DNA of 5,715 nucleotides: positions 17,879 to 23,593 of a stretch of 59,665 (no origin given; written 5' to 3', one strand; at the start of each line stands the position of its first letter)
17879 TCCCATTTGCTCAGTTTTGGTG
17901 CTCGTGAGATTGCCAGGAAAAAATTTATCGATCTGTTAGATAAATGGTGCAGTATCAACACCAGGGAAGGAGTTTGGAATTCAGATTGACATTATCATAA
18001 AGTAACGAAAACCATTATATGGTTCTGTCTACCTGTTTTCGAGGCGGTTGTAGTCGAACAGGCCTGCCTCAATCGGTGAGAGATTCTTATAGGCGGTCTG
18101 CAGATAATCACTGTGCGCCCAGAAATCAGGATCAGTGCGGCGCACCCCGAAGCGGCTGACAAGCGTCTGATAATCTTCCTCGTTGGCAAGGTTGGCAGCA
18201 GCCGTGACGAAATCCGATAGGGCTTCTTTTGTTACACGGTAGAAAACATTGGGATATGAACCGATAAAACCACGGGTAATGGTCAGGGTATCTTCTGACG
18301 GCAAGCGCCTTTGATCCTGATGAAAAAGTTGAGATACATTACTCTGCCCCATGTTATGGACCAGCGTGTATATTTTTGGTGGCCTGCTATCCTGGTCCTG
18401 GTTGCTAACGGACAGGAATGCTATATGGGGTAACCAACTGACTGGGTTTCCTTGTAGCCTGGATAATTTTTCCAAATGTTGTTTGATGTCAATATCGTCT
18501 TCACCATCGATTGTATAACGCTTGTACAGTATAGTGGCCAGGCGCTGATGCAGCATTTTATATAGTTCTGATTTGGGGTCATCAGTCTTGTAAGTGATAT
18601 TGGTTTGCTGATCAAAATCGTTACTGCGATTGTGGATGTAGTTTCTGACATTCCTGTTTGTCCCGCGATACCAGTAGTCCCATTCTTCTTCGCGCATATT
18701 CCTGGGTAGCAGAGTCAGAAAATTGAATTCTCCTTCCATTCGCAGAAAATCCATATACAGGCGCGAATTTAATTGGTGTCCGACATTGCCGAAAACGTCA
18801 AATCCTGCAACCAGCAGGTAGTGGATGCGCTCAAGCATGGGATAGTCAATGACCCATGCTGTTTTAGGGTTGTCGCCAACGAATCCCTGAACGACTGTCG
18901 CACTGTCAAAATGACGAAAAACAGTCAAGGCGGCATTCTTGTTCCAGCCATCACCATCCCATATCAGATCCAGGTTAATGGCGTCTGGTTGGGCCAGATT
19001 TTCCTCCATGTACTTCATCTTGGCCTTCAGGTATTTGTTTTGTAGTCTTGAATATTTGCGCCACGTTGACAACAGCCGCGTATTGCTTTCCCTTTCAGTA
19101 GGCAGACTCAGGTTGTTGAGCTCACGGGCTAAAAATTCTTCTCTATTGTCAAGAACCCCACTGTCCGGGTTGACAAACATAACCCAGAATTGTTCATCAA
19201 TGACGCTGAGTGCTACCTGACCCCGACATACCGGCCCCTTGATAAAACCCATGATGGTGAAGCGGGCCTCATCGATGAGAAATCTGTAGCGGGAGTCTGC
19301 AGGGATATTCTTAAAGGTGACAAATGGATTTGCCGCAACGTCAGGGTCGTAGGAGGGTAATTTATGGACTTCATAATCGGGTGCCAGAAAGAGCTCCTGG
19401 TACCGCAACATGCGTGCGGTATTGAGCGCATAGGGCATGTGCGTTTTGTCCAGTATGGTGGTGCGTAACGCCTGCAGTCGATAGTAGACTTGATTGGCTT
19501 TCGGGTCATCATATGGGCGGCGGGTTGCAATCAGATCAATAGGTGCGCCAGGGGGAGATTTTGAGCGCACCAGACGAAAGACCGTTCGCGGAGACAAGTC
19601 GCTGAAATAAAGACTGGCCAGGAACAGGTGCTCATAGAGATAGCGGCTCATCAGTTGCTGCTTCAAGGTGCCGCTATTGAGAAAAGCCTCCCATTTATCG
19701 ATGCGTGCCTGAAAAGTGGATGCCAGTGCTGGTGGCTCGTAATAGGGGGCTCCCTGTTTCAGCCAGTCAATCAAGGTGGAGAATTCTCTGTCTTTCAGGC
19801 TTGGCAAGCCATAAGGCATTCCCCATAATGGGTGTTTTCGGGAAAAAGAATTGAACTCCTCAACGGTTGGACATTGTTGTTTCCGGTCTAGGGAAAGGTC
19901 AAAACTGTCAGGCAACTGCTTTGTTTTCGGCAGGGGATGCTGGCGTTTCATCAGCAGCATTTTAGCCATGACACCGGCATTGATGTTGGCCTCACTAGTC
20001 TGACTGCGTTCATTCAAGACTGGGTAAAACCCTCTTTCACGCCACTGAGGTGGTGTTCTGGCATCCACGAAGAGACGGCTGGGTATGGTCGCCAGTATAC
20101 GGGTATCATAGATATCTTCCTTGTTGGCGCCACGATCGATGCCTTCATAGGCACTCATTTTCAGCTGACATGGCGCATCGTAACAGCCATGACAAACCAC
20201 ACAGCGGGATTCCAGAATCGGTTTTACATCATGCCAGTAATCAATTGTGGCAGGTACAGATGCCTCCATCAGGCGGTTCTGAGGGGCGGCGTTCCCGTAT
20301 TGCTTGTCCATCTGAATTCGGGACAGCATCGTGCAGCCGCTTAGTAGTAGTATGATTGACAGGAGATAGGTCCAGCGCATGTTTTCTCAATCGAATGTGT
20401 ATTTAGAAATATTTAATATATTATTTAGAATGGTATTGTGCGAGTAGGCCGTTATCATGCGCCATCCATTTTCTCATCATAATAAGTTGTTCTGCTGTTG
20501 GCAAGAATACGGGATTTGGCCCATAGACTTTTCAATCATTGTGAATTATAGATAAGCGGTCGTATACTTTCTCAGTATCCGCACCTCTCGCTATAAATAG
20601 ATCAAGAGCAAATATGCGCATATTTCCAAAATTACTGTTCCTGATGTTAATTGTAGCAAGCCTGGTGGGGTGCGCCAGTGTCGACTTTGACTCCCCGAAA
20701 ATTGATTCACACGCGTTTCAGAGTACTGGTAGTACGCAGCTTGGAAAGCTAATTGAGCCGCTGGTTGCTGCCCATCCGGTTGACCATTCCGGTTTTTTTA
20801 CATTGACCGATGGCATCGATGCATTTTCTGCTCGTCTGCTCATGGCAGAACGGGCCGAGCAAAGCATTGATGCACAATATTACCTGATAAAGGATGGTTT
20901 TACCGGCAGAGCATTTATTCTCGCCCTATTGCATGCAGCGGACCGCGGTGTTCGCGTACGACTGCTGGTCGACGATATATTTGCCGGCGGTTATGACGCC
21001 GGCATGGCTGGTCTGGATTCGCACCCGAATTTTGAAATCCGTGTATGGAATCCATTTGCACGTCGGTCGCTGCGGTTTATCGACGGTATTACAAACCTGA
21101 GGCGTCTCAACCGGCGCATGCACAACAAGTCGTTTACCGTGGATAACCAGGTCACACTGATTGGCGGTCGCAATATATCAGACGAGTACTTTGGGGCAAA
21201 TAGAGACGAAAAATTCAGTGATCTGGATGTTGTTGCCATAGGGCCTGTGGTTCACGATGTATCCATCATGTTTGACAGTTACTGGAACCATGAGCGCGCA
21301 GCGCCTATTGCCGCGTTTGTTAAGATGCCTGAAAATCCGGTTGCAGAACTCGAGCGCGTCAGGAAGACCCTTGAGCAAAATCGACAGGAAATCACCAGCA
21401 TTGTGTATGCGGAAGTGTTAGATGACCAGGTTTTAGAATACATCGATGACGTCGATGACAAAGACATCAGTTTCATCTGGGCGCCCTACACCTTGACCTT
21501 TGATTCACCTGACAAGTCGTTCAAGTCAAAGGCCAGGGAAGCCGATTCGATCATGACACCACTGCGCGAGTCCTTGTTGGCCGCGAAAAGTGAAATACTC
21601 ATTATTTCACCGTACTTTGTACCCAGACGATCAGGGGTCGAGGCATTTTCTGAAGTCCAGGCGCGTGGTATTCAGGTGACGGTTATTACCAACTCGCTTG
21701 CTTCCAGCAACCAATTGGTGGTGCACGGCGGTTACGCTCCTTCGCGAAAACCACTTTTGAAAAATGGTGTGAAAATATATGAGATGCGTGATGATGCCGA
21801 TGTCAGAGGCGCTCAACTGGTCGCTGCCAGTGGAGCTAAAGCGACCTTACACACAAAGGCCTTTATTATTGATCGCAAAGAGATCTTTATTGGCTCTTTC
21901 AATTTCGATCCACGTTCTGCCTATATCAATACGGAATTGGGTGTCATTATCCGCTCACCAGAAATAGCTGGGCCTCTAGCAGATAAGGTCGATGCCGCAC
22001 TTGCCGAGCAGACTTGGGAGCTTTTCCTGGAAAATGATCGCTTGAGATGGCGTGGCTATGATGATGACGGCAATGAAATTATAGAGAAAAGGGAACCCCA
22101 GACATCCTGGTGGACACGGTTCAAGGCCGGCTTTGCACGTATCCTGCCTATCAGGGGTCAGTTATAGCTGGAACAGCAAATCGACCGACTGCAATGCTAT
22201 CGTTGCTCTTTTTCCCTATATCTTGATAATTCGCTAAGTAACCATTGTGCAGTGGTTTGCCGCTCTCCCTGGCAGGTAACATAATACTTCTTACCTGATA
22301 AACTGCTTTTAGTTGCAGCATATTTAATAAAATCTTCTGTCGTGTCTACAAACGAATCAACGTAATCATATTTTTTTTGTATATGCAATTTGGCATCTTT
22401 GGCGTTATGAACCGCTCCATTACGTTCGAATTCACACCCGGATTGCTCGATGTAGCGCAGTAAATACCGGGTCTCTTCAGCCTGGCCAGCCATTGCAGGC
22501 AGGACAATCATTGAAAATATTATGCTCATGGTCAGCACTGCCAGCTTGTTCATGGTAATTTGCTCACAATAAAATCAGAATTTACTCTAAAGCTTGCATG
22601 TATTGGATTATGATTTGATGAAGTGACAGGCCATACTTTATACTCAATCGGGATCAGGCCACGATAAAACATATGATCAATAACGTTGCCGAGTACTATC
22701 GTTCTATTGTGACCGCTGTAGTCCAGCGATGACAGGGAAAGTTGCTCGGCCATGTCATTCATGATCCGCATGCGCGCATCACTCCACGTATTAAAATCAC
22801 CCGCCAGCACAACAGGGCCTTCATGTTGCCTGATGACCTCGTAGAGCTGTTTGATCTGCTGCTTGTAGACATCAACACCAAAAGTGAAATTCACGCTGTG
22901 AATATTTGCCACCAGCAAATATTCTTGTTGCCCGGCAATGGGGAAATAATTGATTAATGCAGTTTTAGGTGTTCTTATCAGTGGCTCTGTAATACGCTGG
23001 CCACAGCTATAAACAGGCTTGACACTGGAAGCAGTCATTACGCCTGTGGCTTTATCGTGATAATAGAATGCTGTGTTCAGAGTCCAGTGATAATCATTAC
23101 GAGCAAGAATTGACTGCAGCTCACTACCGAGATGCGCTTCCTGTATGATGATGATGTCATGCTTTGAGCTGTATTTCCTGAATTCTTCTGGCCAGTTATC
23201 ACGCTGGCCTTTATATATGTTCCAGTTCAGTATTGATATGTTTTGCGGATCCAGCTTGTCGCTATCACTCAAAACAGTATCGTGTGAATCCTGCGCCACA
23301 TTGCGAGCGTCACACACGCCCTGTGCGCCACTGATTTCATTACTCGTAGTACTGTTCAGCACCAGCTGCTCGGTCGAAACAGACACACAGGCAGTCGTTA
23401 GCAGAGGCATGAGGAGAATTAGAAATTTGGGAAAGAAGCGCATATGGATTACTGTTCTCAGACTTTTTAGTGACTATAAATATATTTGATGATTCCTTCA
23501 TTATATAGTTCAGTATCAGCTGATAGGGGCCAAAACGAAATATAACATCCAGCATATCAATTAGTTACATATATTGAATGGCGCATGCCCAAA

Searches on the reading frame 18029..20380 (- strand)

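Call 69: search_protein_families(library=pfam, proteins=[window:18029-20380:-], max_evalue=0.00001)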
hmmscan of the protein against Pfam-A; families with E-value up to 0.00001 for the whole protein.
window:18029-20380:- (783 aa): 1 family
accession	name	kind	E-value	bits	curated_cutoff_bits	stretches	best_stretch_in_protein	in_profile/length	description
PF06934.16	CTI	-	5.4e-276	918.1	25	1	100-782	3-692/692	Fatty acid cis/trans isomerase (CTI)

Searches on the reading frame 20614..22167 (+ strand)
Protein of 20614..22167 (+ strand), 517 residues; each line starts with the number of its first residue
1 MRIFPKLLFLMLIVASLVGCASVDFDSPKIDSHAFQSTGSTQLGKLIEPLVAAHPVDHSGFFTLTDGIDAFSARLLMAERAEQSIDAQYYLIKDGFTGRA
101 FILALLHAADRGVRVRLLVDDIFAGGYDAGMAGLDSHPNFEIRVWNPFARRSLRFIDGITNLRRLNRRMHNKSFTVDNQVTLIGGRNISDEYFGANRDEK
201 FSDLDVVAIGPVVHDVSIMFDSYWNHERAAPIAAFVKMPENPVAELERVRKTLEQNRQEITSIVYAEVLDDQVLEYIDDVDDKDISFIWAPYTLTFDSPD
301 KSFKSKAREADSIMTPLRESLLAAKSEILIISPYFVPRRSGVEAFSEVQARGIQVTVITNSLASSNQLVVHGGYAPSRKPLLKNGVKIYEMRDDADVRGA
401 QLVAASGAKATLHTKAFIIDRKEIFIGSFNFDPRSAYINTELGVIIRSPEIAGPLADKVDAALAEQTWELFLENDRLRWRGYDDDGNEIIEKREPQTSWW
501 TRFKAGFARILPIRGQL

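Call 69: search_protein_families(library=pfam, proteins=[window:20614-22167:+], max_evalue=0.00001)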
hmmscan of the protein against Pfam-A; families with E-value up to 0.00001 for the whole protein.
window:20614-22167:+ (517 aa): 2 families
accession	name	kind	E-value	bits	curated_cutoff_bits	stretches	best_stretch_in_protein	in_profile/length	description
PF13091.12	PLDc_2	-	9.3e-37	126.3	27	2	319-458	3-127/132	PLD-like domain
PF00614.28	PLDc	-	8e-09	35.6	21.9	0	411-435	4-28/28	Phospholipase D Active site motif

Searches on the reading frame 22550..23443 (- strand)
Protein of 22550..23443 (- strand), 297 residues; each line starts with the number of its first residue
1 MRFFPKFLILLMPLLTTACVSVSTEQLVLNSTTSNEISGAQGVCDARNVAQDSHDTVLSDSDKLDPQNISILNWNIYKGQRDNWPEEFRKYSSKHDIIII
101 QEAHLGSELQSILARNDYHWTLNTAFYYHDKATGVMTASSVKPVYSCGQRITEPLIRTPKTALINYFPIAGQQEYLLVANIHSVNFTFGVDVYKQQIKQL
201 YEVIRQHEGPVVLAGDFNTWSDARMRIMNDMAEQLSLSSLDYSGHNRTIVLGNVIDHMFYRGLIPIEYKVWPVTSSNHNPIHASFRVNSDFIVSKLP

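Call 69: search_protein_families(library=pfam, proteins=[window:22550-23443:-], max_evalue=0.00001)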
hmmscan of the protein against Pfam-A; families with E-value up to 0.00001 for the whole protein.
window:22550-23443:- (297 aa): 1 family
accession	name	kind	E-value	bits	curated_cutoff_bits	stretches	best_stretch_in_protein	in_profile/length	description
PF03372.29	Exo_endo_phos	-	8.3e-15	55.5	24.5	1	73-270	2-213/225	Endonuclease/Exonuclease/phosphatase family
